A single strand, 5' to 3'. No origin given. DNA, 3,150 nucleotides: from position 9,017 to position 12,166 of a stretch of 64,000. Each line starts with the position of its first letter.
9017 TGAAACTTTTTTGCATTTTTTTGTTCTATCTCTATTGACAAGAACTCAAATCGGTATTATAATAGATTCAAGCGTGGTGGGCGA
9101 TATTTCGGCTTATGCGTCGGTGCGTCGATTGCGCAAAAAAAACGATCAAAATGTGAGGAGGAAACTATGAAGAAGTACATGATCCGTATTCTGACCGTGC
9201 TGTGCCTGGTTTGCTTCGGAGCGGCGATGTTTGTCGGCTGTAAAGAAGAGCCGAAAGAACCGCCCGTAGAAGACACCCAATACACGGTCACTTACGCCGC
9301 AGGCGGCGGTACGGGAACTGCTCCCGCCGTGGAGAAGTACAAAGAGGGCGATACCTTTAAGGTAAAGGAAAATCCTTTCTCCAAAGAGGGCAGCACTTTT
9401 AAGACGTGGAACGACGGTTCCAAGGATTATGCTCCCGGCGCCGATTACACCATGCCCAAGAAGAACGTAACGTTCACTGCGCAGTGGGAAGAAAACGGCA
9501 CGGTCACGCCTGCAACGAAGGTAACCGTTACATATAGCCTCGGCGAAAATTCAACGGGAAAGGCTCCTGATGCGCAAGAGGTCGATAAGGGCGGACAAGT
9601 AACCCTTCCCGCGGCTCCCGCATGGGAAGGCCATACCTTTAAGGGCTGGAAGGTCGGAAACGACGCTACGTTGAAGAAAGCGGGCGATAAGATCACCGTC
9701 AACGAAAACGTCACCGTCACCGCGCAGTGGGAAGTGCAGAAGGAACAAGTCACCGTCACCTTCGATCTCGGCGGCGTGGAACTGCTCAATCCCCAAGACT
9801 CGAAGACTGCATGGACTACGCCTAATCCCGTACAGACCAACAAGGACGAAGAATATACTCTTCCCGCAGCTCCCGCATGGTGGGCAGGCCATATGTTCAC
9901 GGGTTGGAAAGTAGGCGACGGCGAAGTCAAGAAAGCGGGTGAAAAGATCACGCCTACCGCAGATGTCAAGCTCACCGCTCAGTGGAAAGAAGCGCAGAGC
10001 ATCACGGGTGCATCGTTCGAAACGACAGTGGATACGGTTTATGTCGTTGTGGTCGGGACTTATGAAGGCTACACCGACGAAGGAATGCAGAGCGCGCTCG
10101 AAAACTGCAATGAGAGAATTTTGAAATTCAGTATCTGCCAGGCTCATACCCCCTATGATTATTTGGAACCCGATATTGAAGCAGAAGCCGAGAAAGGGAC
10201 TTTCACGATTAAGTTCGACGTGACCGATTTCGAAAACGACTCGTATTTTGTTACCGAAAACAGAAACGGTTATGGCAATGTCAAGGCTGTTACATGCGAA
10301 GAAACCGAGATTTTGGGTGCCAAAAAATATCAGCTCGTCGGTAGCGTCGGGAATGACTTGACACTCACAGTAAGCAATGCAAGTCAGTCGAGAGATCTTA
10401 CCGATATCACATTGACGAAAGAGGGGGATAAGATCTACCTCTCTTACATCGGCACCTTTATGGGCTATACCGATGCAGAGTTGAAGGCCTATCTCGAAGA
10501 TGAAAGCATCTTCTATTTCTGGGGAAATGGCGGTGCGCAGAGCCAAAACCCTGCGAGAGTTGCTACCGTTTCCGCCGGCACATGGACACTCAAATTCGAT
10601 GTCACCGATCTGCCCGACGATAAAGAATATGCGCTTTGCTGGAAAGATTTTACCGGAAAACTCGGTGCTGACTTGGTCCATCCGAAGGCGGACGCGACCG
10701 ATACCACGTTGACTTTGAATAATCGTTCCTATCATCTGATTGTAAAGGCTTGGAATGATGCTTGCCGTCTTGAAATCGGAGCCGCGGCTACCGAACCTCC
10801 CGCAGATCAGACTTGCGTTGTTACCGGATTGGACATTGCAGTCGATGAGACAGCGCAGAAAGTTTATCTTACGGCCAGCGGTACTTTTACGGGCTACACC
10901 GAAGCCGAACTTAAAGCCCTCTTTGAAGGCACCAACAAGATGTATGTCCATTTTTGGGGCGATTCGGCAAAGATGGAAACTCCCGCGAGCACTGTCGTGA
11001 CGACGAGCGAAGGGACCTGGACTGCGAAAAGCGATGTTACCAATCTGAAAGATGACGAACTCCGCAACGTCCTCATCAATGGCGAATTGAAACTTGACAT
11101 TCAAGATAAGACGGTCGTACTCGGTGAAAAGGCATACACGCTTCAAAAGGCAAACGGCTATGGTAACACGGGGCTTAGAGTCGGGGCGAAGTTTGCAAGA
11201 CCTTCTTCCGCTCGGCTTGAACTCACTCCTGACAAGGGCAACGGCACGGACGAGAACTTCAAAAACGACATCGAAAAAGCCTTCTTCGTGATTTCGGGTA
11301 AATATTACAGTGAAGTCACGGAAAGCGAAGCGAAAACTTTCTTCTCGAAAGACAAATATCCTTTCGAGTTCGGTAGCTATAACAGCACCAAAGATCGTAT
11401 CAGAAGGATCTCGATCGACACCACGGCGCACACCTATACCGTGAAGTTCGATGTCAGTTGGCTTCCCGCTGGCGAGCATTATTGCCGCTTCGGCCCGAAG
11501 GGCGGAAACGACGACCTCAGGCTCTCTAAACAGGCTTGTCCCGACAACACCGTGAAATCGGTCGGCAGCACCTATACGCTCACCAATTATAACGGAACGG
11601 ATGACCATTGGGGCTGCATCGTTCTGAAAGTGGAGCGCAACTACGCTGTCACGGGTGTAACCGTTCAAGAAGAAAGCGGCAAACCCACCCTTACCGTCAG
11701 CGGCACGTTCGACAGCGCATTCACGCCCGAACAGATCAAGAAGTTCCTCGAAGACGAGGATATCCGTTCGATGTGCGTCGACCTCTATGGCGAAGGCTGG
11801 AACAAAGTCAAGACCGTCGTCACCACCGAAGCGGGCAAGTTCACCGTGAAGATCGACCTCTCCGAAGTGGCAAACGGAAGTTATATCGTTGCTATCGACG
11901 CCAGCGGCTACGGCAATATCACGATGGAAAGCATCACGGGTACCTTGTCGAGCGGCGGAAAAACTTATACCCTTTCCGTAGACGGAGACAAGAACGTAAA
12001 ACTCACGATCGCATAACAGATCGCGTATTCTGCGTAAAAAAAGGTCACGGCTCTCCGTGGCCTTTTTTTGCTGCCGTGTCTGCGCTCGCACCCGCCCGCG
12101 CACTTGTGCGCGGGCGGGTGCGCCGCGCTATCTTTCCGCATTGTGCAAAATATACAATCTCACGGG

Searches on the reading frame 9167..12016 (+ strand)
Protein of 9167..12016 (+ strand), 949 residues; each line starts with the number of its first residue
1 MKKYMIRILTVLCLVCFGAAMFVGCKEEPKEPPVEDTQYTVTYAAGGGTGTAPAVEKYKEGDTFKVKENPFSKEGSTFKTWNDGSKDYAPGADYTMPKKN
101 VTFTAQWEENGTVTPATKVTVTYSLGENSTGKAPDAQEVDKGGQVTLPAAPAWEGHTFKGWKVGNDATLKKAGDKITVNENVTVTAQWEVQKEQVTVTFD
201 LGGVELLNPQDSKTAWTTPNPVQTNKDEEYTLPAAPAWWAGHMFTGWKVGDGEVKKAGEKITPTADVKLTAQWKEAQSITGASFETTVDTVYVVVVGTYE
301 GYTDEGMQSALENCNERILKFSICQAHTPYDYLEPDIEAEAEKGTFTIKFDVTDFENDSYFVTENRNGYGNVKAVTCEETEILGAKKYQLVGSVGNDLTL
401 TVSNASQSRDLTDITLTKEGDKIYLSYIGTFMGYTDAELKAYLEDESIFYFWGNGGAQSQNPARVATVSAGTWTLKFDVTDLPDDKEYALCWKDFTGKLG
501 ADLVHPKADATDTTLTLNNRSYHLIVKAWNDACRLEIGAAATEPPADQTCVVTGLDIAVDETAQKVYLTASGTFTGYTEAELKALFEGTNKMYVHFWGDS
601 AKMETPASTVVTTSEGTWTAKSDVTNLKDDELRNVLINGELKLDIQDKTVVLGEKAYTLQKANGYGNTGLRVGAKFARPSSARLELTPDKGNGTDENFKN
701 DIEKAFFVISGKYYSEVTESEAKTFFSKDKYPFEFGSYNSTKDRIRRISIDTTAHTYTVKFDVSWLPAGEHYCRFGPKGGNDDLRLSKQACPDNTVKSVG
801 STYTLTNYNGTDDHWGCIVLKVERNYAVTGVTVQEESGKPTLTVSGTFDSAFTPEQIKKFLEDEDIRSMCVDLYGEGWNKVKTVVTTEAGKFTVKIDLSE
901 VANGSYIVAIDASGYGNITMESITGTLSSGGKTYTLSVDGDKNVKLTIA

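Call 11: search_protein_families(library=pfam, proteins=[window:9167-12016:+], max_evalue=0.001)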
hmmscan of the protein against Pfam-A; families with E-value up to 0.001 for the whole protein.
window:9167-12016:+ (949 aa): 2 families
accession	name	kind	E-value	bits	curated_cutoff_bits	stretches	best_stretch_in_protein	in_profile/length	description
PF09479.16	Flg_new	-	1.1e-20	73.9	27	2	39-106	1-65/65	Listeria-Bacteroides repeat domain (List_Bact_rpt)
PF18998.6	Flg_new_2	-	1.5e-14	54.1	23.6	2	120-190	2-71/73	Divergent InlB B-repeat domain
